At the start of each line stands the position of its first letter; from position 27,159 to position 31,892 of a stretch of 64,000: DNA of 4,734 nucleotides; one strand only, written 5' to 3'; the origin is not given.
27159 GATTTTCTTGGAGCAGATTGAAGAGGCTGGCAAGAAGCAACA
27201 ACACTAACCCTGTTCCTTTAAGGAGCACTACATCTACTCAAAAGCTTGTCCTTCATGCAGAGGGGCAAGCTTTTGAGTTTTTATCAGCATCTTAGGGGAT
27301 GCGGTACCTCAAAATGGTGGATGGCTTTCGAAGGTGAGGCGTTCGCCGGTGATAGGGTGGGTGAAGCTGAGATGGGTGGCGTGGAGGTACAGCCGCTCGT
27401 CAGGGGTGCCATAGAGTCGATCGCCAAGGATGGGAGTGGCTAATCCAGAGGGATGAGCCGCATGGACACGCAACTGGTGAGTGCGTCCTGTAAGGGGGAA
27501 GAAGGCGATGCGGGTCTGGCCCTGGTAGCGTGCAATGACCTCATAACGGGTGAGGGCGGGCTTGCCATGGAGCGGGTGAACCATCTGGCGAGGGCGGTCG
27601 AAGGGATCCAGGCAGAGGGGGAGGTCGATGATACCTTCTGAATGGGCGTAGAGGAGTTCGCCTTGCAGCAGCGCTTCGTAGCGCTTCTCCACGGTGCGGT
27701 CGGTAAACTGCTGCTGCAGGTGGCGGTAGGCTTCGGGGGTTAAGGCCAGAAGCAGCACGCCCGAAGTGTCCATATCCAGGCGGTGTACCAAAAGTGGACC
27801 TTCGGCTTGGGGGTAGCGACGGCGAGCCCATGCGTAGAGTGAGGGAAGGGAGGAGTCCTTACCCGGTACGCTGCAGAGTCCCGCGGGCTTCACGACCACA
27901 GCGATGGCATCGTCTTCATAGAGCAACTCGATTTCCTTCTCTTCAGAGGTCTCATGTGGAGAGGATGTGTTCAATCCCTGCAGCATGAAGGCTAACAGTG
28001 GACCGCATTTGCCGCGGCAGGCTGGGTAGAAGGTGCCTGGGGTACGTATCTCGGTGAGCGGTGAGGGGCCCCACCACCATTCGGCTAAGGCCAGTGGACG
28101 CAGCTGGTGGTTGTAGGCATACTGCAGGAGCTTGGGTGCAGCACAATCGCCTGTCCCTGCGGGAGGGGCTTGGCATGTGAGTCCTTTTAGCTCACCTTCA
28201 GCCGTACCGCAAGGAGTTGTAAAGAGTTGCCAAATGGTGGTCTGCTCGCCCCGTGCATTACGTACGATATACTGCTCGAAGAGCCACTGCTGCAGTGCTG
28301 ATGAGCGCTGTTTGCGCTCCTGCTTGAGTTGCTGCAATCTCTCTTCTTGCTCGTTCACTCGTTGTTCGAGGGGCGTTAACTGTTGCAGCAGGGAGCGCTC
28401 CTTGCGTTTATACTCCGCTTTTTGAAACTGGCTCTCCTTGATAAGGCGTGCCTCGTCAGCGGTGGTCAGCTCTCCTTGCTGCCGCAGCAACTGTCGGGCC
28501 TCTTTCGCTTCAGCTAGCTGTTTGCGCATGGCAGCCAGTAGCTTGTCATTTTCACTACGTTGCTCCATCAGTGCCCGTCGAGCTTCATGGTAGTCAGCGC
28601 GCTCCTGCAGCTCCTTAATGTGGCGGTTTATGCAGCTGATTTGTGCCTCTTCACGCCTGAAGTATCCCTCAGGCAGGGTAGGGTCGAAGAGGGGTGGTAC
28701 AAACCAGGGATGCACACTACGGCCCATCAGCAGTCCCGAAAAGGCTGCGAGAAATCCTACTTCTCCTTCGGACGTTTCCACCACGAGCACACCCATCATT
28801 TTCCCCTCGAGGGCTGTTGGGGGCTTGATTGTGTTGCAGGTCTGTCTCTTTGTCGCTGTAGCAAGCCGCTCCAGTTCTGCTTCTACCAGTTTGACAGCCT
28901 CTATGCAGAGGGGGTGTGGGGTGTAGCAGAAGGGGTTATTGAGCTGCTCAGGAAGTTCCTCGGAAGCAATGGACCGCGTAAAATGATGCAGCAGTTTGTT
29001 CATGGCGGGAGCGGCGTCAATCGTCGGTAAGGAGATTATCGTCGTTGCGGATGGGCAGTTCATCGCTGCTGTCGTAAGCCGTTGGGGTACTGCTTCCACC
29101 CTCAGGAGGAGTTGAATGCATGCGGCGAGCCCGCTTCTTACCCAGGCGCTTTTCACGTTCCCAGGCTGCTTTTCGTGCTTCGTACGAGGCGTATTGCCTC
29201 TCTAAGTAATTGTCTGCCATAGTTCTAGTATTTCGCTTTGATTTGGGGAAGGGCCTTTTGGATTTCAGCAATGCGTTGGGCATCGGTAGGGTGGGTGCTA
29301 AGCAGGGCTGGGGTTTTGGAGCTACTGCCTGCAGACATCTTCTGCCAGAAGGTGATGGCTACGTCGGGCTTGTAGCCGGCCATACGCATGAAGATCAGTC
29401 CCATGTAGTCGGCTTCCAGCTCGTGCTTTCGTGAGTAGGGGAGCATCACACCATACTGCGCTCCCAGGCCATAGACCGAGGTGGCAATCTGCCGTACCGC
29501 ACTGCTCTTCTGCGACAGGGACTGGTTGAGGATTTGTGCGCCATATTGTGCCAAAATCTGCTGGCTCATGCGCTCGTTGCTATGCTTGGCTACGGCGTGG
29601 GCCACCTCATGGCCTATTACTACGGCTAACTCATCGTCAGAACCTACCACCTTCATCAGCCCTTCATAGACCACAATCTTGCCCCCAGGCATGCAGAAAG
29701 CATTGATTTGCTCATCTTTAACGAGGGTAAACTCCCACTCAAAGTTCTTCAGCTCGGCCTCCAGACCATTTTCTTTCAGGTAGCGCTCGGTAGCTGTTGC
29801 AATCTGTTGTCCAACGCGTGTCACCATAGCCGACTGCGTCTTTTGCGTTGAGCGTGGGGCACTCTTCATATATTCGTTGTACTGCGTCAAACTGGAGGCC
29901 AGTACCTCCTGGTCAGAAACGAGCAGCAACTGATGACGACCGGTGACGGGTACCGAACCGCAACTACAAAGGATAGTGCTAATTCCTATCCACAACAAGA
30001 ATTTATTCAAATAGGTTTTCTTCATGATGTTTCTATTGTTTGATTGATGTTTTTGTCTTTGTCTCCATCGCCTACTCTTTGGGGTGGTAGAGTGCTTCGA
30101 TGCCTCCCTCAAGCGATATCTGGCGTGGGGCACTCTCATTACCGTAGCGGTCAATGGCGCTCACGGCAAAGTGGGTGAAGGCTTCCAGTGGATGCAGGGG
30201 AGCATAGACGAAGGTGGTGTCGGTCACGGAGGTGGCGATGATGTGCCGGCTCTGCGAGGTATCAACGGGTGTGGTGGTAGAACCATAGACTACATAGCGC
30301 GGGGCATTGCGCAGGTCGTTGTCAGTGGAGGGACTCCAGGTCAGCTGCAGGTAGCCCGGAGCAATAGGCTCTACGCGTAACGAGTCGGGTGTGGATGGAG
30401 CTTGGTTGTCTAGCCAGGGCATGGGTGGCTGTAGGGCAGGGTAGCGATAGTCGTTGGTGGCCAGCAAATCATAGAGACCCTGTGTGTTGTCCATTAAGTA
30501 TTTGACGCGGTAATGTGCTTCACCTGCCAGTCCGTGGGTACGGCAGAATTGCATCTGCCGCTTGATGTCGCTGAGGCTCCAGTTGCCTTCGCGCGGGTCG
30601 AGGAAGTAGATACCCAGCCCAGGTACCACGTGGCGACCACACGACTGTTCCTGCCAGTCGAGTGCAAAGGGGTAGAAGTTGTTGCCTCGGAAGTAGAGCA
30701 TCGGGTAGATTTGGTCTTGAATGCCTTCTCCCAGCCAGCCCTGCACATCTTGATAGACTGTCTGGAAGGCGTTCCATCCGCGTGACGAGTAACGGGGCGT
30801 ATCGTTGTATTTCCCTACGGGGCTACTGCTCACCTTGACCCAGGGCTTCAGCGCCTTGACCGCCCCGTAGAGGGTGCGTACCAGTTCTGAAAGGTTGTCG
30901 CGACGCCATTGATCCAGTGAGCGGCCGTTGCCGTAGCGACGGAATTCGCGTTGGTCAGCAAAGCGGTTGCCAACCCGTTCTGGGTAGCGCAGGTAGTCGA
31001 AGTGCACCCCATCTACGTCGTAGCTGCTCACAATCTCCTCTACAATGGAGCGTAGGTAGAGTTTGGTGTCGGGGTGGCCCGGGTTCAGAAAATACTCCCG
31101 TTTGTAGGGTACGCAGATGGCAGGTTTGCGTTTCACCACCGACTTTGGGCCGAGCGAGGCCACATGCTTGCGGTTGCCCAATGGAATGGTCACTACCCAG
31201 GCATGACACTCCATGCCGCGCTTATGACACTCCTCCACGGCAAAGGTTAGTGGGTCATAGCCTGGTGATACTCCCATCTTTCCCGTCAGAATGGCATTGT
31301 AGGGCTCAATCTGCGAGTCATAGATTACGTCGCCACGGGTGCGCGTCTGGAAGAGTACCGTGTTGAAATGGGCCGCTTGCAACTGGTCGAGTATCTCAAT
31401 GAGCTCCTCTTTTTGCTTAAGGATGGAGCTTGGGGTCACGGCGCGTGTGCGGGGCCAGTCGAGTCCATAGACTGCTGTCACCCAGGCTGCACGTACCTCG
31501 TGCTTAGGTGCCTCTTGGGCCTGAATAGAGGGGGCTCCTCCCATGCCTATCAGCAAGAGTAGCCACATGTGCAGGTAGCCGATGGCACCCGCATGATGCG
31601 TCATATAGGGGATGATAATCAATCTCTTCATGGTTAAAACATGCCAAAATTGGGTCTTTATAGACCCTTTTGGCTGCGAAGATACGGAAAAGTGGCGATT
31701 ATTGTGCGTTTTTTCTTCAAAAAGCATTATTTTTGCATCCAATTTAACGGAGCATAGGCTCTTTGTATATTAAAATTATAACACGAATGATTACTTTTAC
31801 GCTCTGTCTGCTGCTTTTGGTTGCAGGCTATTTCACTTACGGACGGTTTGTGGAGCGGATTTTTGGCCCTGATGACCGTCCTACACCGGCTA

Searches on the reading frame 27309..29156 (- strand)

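Call 16: search_protein_families(library=pfam, proteins=[window:27309-29156:-], max_evalue=0.01)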
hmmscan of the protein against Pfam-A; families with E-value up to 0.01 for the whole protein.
window:27309-29156:- (615 aa): 1 family
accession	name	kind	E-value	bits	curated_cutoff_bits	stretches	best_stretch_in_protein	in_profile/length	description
PF00849.27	PseudoU_synth_2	-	8.7e-29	101.1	26.8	1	419-568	3-152/152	RNA pseudouridylate synthase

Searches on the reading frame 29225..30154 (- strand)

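Call 16: search_protein_families(library=pfam, proteins=[window:29225-30154:-], max_evalue=0.01)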
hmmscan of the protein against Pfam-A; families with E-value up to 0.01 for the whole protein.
window:29225-30154:- (309 aa): 1 family
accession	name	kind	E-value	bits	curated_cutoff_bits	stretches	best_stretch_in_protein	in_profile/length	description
PF01435.24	Peptidase_M48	-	5.4e-40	137.6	20.3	1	121-300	10-184/186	Peptidase family M48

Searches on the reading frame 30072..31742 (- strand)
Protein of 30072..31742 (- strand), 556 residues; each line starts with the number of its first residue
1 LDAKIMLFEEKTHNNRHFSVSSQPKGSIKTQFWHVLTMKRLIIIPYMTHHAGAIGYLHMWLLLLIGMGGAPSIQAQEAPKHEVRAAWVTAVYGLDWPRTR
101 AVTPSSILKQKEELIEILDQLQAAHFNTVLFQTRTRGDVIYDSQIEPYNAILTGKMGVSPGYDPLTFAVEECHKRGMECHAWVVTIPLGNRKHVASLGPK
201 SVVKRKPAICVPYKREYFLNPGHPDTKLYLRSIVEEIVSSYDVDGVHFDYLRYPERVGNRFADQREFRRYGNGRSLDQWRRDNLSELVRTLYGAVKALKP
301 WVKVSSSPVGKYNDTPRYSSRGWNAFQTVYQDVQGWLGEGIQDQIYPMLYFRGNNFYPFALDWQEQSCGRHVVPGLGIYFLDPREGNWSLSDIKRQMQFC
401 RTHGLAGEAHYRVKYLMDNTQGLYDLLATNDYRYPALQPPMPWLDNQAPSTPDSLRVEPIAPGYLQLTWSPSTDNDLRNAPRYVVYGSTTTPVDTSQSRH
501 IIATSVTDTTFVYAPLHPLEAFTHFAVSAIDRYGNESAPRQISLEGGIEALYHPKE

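Call 16: search_protein_families(library=pfam, proteins=[window:30072-31742:-], max_evalue=0.01)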
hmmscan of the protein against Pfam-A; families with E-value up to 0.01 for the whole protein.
window:30072-31742:- (556 aa): 3 families
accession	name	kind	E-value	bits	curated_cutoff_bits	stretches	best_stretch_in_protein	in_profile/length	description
PF02638.21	GHL10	-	4.6e-54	184.1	27.9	1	82-363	1-274/311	Glycosyl hydrolase-like 10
PF13200.12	DUF4015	-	5.7e-06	26.1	27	1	108-270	9-162/313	Putative glycosyl hydrolase domain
PF14871.12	GHL6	-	0.00041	21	35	1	116-249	4-131/132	Hypothetical glycosyl hydrolase 6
